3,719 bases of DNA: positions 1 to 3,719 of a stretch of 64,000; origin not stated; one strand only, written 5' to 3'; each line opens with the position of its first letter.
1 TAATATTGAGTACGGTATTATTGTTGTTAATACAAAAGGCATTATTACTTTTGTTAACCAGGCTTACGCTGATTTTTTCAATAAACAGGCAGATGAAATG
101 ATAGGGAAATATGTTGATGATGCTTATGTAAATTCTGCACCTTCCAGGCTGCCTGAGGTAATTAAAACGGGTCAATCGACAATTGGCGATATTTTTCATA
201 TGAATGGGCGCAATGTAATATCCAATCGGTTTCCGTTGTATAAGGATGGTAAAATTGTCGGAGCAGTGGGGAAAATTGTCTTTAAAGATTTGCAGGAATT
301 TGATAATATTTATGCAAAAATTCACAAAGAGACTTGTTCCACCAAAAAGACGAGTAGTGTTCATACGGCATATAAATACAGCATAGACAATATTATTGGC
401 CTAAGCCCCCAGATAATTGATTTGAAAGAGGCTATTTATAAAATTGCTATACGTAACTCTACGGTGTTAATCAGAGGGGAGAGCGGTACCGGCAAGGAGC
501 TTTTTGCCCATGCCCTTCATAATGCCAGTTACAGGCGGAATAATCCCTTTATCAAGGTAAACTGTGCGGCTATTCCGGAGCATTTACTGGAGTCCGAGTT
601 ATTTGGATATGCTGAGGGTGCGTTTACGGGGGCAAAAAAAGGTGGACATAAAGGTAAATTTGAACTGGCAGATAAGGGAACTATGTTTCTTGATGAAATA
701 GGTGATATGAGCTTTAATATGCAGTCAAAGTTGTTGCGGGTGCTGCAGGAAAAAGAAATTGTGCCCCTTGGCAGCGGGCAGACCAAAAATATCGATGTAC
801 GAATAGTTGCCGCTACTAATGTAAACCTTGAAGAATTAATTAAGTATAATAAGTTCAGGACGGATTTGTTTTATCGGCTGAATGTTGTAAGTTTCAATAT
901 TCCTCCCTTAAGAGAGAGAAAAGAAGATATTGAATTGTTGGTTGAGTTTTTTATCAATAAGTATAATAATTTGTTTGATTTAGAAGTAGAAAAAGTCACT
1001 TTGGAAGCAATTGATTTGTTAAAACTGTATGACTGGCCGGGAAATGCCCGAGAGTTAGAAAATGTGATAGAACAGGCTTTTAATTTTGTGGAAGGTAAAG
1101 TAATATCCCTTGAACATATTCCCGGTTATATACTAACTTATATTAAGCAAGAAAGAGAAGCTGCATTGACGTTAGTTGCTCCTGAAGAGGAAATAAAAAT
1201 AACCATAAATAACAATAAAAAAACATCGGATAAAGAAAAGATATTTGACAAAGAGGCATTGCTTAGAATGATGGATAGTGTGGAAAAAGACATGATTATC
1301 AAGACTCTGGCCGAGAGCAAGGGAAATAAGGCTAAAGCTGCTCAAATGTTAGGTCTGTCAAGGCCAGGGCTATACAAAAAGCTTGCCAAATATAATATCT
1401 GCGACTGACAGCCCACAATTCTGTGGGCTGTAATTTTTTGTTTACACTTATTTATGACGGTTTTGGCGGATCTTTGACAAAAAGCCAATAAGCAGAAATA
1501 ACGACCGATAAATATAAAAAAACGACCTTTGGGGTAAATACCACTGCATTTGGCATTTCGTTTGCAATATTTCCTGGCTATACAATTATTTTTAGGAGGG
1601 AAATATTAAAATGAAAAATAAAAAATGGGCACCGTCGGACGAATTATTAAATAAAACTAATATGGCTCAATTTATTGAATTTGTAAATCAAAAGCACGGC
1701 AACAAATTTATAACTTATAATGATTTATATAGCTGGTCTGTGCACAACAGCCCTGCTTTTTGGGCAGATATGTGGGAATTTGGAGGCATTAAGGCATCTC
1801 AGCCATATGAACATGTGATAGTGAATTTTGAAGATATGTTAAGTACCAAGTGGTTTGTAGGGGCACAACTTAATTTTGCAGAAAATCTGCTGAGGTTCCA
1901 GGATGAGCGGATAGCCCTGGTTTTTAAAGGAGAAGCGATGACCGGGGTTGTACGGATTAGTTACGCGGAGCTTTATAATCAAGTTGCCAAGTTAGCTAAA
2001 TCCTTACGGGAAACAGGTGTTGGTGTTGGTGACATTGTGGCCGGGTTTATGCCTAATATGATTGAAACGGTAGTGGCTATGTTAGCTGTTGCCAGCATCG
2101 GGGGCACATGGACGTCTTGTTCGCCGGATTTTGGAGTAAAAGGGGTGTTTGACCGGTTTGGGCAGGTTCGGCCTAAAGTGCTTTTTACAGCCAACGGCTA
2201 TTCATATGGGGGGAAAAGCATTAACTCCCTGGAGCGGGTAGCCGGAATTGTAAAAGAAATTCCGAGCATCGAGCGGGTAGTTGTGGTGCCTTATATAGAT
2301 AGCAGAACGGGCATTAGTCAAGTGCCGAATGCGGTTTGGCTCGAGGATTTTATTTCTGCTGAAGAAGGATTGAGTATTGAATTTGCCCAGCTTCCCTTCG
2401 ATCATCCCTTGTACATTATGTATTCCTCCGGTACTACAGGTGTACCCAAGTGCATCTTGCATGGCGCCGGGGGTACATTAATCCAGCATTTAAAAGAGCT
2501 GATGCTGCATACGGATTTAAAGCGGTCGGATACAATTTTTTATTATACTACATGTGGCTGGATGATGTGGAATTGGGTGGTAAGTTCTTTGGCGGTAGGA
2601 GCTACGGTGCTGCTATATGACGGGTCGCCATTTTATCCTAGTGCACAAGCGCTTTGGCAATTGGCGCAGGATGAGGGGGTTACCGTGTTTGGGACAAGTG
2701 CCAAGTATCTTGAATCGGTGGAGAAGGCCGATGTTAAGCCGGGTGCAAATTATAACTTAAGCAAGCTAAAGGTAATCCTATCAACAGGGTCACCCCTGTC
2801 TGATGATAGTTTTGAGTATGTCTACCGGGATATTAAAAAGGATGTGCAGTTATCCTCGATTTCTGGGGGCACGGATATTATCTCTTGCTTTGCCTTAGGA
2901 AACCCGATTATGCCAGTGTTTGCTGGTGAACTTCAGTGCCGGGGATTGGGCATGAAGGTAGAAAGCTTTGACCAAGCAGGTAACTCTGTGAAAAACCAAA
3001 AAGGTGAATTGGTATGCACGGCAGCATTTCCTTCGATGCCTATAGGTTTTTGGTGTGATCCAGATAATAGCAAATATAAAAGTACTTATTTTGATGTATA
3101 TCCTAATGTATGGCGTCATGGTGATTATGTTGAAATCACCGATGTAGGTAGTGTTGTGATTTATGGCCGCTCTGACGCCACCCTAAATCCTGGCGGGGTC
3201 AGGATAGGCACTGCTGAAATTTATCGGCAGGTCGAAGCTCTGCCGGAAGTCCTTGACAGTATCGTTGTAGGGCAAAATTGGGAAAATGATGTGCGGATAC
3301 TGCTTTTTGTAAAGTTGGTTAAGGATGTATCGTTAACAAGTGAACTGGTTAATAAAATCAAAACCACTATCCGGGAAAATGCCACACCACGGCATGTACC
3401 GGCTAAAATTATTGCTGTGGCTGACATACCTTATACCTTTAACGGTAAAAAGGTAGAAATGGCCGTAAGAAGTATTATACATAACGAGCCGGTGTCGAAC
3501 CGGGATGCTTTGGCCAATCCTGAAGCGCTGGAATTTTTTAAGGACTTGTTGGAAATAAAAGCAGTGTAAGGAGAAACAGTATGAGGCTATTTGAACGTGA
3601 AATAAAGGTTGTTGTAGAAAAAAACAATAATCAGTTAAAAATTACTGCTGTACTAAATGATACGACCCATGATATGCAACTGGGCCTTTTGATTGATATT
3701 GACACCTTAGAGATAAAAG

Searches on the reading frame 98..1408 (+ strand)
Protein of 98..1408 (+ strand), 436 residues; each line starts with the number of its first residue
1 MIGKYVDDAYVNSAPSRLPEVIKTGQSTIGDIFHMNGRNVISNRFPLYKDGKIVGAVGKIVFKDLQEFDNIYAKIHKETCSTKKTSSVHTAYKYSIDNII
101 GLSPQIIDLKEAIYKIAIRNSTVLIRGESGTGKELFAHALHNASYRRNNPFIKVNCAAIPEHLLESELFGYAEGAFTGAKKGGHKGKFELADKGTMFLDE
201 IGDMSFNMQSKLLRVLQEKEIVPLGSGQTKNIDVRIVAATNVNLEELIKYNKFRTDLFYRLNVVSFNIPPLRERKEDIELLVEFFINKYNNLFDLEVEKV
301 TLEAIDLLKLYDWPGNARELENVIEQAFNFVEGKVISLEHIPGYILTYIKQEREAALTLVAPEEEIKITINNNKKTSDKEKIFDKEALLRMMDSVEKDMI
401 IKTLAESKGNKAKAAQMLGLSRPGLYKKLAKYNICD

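Call 65: search_protein_families(library=pfam, proteins=[window:98-1408:+], max_evalue=0.00001)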
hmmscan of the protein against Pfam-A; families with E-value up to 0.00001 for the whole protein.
window:98-1408:+ (436 aa): 5 families
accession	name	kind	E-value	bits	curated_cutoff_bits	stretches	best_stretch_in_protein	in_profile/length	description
PF00158.32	Sigma54_activat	-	3.5e-69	232.2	20.2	1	99-265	1-166/168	Sigma-54 interaction domain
PF25601.1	AAA_lid_14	-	4e-25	87.9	27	1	272-352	1-81/87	AAA+ ATPase lid domain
PF14532.12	Sigma54_activ_2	-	1.5e-22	80.7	25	1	100-271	1-138/138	Sigma-54 interaction domain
PF02954.25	HTH_8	-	3.1e-15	56.1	22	1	394-432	4-42/42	Bacterial regulatory protein, Fis family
PF07724.20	AAA_2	-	5.9e-06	26.8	27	0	121-252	4-135/166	AAA domain (Cdc48 subfamily)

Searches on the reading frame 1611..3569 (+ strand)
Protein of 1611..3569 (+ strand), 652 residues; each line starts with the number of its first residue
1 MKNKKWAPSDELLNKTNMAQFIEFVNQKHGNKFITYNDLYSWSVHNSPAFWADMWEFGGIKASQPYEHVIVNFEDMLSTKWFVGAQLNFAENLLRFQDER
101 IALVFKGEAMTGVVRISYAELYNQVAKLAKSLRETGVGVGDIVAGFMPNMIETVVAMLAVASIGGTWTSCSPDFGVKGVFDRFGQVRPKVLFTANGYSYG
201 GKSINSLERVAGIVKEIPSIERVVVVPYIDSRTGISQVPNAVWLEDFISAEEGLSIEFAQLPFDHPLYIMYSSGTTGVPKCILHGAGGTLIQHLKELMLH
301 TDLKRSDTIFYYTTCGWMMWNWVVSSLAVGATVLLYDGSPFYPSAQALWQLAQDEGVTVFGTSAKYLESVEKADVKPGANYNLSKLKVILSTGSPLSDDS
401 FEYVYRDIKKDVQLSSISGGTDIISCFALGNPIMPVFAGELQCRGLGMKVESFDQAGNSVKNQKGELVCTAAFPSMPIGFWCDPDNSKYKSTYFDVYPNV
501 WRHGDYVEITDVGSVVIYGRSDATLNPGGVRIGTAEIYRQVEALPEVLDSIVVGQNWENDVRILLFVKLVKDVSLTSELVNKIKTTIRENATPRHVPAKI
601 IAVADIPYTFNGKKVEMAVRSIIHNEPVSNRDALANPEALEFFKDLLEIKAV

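Call 65: search_protein_families(library=pfam, proteins=[window:1611-3569:+], max_evalue=0.00001)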
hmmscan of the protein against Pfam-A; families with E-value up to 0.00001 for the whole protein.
window:1611-3569:+ (652 aa): 2 families
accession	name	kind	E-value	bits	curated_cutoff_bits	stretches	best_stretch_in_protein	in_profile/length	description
PF00501.34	AMP-binding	-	6e-44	150.8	29.9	1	95-468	7-373/384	AMP-binding enzyme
PF16177.11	ACAS_N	-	2.8e-11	43.5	27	1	36-92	1-54/55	Acetyl-coenzyme A synthetase N-terminus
